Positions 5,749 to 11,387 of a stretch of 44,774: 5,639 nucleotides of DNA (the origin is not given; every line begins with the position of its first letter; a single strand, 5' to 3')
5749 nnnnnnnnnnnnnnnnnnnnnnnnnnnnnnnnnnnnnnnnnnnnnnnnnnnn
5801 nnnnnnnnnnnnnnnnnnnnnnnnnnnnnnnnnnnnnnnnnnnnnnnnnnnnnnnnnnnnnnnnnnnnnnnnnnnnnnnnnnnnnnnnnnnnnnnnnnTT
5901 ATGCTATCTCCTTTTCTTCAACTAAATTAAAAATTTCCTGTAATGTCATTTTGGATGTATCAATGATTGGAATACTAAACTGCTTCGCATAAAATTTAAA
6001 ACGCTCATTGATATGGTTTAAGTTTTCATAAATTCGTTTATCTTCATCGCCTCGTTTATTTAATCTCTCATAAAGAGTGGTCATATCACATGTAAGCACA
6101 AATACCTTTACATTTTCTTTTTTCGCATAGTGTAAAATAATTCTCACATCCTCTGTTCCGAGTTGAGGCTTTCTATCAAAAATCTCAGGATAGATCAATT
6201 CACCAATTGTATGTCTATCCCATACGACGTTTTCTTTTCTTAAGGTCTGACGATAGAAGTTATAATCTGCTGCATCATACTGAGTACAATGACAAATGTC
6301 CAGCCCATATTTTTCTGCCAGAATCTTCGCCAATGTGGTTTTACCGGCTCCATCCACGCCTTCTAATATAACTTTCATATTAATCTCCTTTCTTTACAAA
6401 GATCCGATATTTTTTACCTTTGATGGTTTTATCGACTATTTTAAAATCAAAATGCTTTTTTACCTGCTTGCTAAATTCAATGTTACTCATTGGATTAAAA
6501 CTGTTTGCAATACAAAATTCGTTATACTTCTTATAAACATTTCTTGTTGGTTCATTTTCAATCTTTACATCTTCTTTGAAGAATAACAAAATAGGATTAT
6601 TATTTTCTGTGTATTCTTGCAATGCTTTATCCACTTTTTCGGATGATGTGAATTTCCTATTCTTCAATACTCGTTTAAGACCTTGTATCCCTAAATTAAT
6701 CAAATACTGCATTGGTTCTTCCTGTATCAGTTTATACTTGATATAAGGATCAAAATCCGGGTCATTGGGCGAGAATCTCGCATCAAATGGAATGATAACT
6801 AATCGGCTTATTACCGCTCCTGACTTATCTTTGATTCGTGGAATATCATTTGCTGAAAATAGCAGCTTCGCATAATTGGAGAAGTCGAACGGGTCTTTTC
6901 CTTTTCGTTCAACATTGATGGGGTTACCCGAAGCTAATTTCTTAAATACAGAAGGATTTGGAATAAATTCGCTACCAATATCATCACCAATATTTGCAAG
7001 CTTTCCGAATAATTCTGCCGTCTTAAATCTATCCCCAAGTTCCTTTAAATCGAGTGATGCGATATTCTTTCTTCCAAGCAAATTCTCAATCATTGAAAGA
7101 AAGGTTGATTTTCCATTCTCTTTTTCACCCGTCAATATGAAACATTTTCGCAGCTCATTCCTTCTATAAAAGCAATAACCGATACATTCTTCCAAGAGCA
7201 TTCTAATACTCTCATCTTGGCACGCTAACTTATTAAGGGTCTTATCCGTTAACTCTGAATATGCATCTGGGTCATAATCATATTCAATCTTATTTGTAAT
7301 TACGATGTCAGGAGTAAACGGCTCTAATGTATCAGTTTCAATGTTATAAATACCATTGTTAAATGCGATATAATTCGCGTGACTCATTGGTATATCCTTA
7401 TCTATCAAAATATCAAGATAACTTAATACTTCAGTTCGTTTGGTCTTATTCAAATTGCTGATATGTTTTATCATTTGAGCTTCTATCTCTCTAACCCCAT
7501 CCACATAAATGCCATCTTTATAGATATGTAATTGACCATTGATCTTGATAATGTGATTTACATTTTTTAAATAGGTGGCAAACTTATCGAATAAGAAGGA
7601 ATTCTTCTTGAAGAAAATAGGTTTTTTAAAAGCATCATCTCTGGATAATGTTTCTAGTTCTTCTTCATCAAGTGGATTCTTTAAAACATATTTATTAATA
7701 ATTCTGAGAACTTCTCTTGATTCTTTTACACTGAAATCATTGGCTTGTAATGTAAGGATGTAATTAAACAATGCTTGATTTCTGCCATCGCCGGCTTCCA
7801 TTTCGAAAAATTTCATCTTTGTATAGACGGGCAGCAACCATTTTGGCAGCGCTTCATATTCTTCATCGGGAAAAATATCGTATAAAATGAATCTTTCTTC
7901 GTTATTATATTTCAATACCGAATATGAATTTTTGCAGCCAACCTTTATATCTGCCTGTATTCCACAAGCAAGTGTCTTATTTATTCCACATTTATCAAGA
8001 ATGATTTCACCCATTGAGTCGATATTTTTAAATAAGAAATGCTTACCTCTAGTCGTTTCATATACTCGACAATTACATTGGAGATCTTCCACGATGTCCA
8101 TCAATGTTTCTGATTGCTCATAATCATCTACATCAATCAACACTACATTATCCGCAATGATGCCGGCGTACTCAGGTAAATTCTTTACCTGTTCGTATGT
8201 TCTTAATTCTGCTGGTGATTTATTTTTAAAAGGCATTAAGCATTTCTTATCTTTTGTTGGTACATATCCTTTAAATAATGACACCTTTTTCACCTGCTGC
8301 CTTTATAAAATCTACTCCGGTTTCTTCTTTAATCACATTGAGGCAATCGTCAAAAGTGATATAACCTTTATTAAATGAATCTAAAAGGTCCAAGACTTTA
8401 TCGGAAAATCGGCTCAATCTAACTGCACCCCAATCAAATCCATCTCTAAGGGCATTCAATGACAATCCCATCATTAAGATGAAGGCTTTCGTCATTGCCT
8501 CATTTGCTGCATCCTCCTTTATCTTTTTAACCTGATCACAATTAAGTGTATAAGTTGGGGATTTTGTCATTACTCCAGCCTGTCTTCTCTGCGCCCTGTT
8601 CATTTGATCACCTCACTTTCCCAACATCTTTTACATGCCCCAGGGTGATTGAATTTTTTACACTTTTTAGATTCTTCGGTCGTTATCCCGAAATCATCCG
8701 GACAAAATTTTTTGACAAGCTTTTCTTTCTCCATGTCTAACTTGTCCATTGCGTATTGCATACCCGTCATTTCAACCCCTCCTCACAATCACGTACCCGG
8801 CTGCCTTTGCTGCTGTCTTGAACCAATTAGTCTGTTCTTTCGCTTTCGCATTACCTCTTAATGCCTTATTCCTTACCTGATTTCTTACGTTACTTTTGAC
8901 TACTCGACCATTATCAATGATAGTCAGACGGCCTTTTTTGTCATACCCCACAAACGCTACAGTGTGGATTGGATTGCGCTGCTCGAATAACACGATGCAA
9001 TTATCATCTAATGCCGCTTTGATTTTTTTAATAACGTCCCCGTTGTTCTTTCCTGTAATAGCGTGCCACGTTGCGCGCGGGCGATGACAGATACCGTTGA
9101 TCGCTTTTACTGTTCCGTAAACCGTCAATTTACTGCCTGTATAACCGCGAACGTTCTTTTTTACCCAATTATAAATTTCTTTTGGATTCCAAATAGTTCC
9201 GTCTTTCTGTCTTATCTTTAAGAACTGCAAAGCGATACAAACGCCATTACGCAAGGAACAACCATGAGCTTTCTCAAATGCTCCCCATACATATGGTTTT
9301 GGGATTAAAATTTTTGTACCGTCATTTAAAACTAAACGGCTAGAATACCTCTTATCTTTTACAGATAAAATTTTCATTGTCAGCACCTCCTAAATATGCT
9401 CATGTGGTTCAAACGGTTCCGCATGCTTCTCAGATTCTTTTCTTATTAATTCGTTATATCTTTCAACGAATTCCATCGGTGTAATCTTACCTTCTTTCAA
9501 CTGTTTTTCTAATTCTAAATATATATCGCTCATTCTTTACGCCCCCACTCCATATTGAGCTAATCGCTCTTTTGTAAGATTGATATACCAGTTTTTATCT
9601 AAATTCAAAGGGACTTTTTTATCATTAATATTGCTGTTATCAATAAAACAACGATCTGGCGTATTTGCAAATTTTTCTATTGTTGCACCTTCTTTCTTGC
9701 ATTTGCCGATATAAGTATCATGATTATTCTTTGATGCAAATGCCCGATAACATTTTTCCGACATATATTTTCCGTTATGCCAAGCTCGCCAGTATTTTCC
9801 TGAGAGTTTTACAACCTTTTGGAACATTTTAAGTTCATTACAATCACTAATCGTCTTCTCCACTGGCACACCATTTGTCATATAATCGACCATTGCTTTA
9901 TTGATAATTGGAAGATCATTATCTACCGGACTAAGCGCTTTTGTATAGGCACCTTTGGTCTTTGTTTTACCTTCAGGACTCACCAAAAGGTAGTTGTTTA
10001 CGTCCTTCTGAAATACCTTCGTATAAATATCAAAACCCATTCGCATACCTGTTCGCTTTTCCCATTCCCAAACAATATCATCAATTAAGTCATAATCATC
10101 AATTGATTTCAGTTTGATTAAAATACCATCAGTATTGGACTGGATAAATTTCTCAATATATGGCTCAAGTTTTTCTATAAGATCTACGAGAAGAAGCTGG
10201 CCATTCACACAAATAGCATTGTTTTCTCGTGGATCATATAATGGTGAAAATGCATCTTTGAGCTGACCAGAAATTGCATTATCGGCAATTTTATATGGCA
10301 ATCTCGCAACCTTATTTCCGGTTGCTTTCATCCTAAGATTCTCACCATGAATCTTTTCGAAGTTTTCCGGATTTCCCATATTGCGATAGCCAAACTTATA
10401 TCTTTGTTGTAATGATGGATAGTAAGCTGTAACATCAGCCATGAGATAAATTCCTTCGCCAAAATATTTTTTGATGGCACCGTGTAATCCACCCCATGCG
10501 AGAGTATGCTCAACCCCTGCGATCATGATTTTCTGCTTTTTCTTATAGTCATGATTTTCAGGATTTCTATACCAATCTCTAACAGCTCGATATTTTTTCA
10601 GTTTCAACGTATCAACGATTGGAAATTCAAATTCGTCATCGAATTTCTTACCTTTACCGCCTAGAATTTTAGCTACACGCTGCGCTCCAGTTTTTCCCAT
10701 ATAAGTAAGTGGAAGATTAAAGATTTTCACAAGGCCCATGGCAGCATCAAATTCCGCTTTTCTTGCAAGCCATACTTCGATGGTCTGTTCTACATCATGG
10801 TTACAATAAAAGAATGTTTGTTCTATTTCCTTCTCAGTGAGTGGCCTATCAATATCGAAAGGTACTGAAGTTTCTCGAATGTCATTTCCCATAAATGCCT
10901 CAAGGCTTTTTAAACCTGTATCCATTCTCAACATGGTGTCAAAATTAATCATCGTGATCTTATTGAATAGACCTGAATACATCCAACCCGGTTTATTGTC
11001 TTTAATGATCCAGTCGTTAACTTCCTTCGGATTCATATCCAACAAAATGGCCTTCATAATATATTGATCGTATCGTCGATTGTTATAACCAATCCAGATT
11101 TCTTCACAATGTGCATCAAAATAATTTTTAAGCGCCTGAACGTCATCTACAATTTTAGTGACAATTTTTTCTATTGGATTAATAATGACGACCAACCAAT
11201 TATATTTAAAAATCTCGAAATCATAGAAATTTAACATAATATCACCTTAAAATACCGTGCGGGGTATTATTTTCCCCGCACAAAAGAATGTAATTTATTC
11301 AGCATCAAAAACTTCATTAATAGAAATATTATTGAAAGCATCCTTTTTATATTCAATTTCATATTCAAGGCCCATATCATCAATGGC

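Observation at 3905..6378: Candidate DNA base-modification cassette: ThyA homologue with the cytosine-specifying Asp, dNMP kinase, SAM methyltransferase and dUTPase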

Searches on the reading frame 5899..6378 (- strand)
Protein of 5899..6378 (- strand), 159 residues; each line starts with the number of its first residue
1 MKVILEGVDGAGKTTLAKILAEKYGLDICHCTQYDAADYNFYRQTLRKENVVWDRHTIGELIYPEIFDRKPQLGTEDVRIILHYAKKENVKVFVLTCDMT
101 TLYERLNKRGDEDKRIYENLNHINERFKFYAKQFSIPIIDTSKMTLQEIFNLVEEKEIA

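Call 3: search_protein_families(library=pfam, proteins=[window:5899-6378:-], max_evalue=0.01)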
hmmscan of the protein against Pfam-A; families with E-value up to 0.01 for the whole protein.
window:5899-6378:- (159 aa): 12 families
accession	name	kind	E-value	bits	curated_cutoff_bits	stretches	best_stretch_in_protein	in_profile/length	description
PF13238.12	AAA_18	-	4.5e-12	47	29.4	1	3-119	1-121/128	AAA domain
PF02223.23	Thymidylate_kin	-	6.2e-10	39.5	27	2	43-144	75-177/185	Thymidylate kinase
PF01712.25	dNK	-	9.1e-06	26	27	0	45-143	71-182/203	Deoxynucleoside kinase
PF01202.28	SKI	-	2.5e-05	24.9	22.1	0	10-28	2-20/159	Shikimate kinase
PF20720.3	nSTAND3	-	3.6e-05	23.9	27.2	1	3-109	20-121/155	Novel STAND NTPase 3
PF13521.12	AAA_28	-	0.00018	22.2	27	0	2-26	1-25/164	AAA domain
PF13671.12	AAA_33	-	0.00022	22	27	0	3-25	2-24/143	AAA domain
PF13207.12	AAA_17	-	0.00025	21.8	27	0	7-28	2-23/136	AAA domain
PF00406.28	ADK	-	0.0008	20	26.8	0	81-141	95-145/151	Adenylate kinase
PF00004.35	AAA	-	0.00083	20.2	21.2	1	3-37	1-35/131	ATPase family associated with various cellular activities (AAA)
PF02224.24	Cytidylate_kin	-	0.00097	19.3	26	0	5-44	3-43/211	Cytidylate kinase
PF05729.18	NACHT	-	0.0016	18.8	26.7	1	3-62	3-58/167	NACHT domain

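Call 4: search_protein_families(library=phrogs, proteins=[window:5899-6378:-], max_evalue=0.001)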
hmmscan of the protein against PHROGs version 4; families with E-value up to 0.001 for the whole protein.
window:5899-6378:- (159 aa): 5 families
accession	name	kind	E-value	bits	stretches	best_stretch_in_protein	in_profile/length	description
phrog_761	-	other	9.8e-23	82.4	1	3-153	22-207/362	thymidylate kinase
phrog_1815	-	other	2.5e-09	38.6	1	82-150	106-178/197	guanylate kinase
phrog_2107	-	other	0.00025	21.8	0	1-28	4-31/201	thymidylate kinase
phrog_2071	-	other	0.00047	21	1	3-40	19-47/282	ATPase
phrog_5846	-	DNA, RNA and nucleotide metabolism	0.00048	20.5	1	4-38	42-73/380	clamp loader of DNA polymerase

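Call 5: search_protein_families(library=ncbifam, proteins=[window:5899-6378:-], max_evalue=0.01)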
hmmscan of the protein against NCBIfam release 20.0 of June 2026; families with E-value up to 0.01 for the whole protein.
window:5899-6378:- (159 aa): 25 families
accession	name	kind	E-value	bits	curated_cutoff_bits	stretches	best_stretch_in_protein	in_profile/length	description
TIGR00041.1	DTMP_kinase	equivalog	4.2e-12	46.2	83.25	2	46-146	88-189/196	dTMP kinase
NF003012.0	PRK03839.1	equivalog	4.6e-09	36.5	152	1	1-121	1-112/180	putative kinase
NF001381.0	PRK00279.1-3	equivalog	3.5e-08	33.4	187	1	81-142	99-159/188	adenylate kinase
TIGR03263.1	guanyl_kin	equivalog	1.6e-06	27.9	160.45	1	86-148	110-173/180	guanylate kinase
TIGR02173.1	cyt_kin_arch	equivalog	1.8e-06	28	102.1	1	1-146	1-158/169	(d)CMP kinase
TIGR01359.1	UMP_CMP_kin_fam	subfamily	1.3e-05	25.2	207.6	1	89-143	106-159/185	UMP-CMP kinase family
NF011105.0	PRK14532.1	equivalog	0.0001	21.9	162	0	81-135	99-153/189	adenylate kinase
NF011101.0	PRK14528.1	equivalog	0.00021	21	195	0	2-26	3-27/187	adenylate kinase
NF011100.0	PRK14527.1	equivalog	0.00026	20.6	154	0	82-143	105-165/191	adenylate kinase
NF040667.1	hom_kin_desulfo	exception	0.00038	20.4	197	1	3-39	3-39/163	homoserine kinase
NF002700.0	PRK02496.1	equivalog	0.0007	19.3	262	0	2-32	3-31/184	adenylate kinase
NF005994.0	PRK08118.1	equivalog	0.00074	19.6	215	1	2-33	3-34/172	DNA topology modulation protein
TIGR01360.1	aden_kin_iso1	equivalog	0.0011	18.7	284.1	0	91-144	109-161/188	adenylate kinase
NF005923.0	PRK07933.1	equivalog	0.0012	18.2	193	1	3-25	3-25/213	dTMP kinase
NF000355.4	ribo_prot_ABC_F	equivalog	0.0012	17.8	380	1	7-61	35-68/499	ribosomal protection-like ABC-F family protein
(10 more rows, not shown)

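Call 41: search_solved_structures(query=window:5899-6378:-, max_evalue=0.01, show_alignments=1)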
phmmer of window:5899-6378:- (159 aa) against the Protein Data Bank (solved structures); distinct sequences matched with E-value up to 0.01: 7.
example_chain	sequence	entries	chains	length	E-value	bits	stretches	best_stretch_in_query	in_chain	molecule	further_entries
1rkb_A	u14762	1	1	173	6.2e-06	29.4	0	92-121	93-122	Protein AD-004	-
3iij_A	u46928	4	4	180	7.2e-06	29.2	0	92-121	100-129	Coilin-interacting nuclear ATPase protein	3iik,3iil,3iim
5jzv_A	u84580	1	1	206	1.3e-05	28.5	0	92-121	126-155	Adenylate kinase isoenzyme 6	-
9d2f_A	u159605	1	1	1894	0.0002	24.5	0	2-76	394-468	Adenylate kinase 9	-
2axp_A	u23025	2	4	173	0.00036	23.7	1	3-113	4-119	hypothetical protein BSU20280 | SPBc2 prophage-derived uncharacterized protein yorR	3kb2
4cvn_A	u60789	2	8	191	0.0014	21.8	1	3-121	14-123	PUTATIVE ADENYLATE KINASE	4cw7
8pvw_A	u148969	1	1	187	0.0037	20.4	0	1-27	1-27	Adenylate kinase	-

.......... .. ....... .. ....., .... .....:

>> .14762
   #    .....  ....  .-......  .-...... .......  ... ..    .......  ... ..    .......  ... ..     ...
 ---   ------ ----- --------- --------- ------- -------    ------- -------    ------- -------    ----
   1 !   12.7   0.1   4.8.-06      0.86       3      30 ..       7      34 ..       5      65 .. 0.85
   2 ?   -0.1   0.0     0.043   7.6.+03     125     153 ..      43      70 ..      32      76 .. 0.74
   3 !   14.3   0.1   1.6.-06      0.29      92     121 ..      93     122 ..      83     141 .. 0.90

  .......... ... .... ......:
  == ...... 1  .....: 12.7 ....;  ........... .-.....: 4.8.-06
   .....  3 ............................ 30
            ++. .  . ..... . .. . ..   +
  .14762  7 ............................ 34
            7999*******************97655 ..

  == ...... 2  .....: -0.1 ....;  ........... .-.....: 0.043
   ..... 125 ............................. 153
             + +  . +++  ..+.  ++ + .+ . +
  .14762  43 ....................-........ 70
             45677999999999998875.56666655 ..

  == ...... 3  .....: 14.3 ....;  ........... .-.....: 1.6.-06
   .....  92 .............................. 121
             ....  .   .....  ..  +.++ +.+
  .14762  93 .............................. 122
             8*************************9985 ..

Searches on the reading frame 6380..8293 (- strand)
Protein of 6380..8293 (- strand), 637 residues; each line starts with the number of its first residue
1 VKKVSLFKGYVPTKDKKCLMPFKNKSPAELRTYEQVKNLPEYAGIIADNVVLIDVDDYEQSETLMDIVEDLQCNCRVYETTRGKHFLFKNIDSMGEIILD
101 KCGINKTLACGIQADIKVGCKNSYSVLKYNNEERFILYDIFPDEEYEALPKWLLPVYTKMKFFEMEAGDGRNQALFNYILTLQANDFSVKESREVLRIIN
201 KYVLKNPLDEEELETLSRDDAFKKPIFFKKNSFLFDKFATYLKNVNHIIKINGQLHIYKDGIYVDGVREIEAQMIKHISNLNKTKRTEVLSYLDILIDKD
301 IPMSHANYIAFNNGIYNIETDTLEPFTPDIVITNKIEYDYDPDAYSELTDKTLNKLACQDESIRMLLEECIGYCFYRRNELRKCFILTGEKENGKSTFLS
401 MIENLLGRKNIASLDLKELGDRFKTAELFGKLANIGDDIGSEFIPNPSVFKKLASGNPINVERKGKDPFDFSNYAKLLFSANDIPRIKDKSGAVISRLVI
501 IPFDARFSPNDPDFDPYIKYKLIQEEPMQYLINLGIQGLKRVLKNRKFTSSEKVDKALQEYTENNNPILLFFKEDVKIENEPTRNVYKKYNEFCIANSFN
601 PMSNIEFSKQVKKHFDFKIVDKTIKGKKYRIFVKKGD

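Call 3: search_protein_families(library=pfam, proteins=[window:6380-8293:-], max_evalue=0.01)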
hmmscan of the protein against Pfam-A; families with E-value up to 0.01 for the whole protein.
window:6380-8293:- (637 aa): 4 families
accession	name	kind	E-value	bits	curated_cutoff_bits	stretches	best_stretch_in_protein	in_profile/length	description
PF19263.5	DUF5906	-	6.1e-23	82.1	27.6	1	387-491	1-110/114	Family of unknown function (DUF5906)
PF08706.16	D5_N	-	3.4e-11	44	22.4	1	261-354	52-141/145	D5 N terminal like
PF03288.22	Pox_D5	-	0.00069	20.5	21.4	1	564-617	2-59/86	Poxvirus D5 protein-like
PF02257.21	RFX_DNA_binding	-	0.0082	17.2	27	0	584-615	23-54/79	RFX DNA-binding domain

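Call 4: search_protein_families(library=phrogs, proteins=[window:6380-8293:-], max_evalue=0.001)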
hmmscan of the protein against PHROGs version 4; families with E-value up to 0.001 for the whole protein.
window:6380-8293:- (637 aa): 11 families
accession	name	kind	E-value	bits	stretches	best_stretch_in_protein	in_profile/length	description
phrog_864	-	DNA, RNA and nucleotide metabolism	1.2e-205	687.2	1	4-634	6-622/1064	DNA primase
phrog_1829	-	DNA, RNA and nucleotide metabolism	1.9e-53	182.8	1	266-632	386-750/772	DNA primase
phrog_7601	-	unknown function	4e-49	168.6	1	368-614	6-253/289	-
phrog_6088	-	DNA, RNA and nucleotide metabolism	3.6e-45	155.7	1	276-627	404-756/772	DNA primase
phrog_1156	-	DNA, RNA and nucleotide metabolism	5.3e-45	155.3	1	304-634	479-822/855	DNA primase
phrog_2478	-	DNA, RNA and nucleotide metabolism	2.3e-27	96.5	1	305-629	505-835/854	DNA polymerase/primase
phrog_1883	-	DNA, RNA and nucleotide metabolism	2e-25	90.2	1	313-612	421-727/756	DNA helicase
phrog_16213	-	DNA, RNA and nucleotide metabolism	6.5e-22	78.6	1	241-510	243-525/732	DNA primase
phrog_16950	-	DNA, RNA and nucleotide metabolism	1.7e-19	70.3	1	310-634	483-833/843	DNA primase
phrog_12939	-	DNA, RNA and nucleotide metabolism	3.4e-12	47.8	1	308-477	134-309/368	DNA primase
phrog_25243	-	DNA, RNA and nucleotide metabolism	0.00027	20.4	1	381-484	222-329/610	DNA primase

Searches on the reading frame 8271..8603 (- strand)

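Call 49: search_protein_families(library=phrogs, proteins=[window:8271-8603:-], max_evalue=0.001)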
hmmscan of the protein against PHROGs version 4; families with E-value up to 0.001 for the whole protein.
window:8271-8603:- (110 aa): 3 families
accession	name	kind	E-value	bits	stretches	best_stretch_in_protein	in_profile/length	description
phrog_16126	-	unknown function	3.9e-17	63.4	1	16-102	19-119/122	-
phrog_38149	-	unknown function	5.4e-07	30.7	1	10-98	78-165/190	-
phrog_17690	-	unknown function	1.8e-06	28.9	1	32-100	53-122/127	-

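Call 77: search_protein_families(library=pfam, proteins=[window:8271-8603:-], max_evalue=0.01)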
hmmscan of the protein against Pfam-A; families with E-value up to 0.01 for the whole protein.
window:8271-8603:- (110 aa): 0 families

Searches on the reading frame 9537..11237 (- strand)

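Call 16: search_protein_families(library=pfam, proteins=[window:9537-11237:-], max_evalue=0.001)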
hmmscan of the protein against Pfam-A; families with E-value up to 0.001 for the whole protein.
window:9537-11237:- (566 aa): 0 families

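Call 49: search_protein_families(library=phrogs, proteins=[window:9537-11237:-], max_evalue=0.001)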
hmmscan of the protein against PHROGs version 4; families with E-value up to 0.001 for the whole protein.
window:9537-11237:- (566 aa): 5 families
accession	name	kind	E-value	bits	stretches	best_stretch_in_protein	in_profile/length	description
phrog_1252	-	DNA, RNA and nucleotide metabolism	4.1e-144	482.6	1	3-564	55-653/663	DNA polymerase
phrog_18505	-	DNA, RNA and nucleotide metabolism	1.8e-23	84.4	1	315-479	40-206/349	DNA polymerase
phrog_4210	-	DNA, RNA and nucleotide metabolism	1.5e-14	53.8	1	2-205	722-918/1304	DNA polymerase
phrog_34803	-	unknown function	0.00021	21.9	1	367-458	10-102/244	-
phrog_27191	-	DNA, RNA and nucleotide metabolism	0.00036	21.2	0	312-373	43-104/230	DNA polymerase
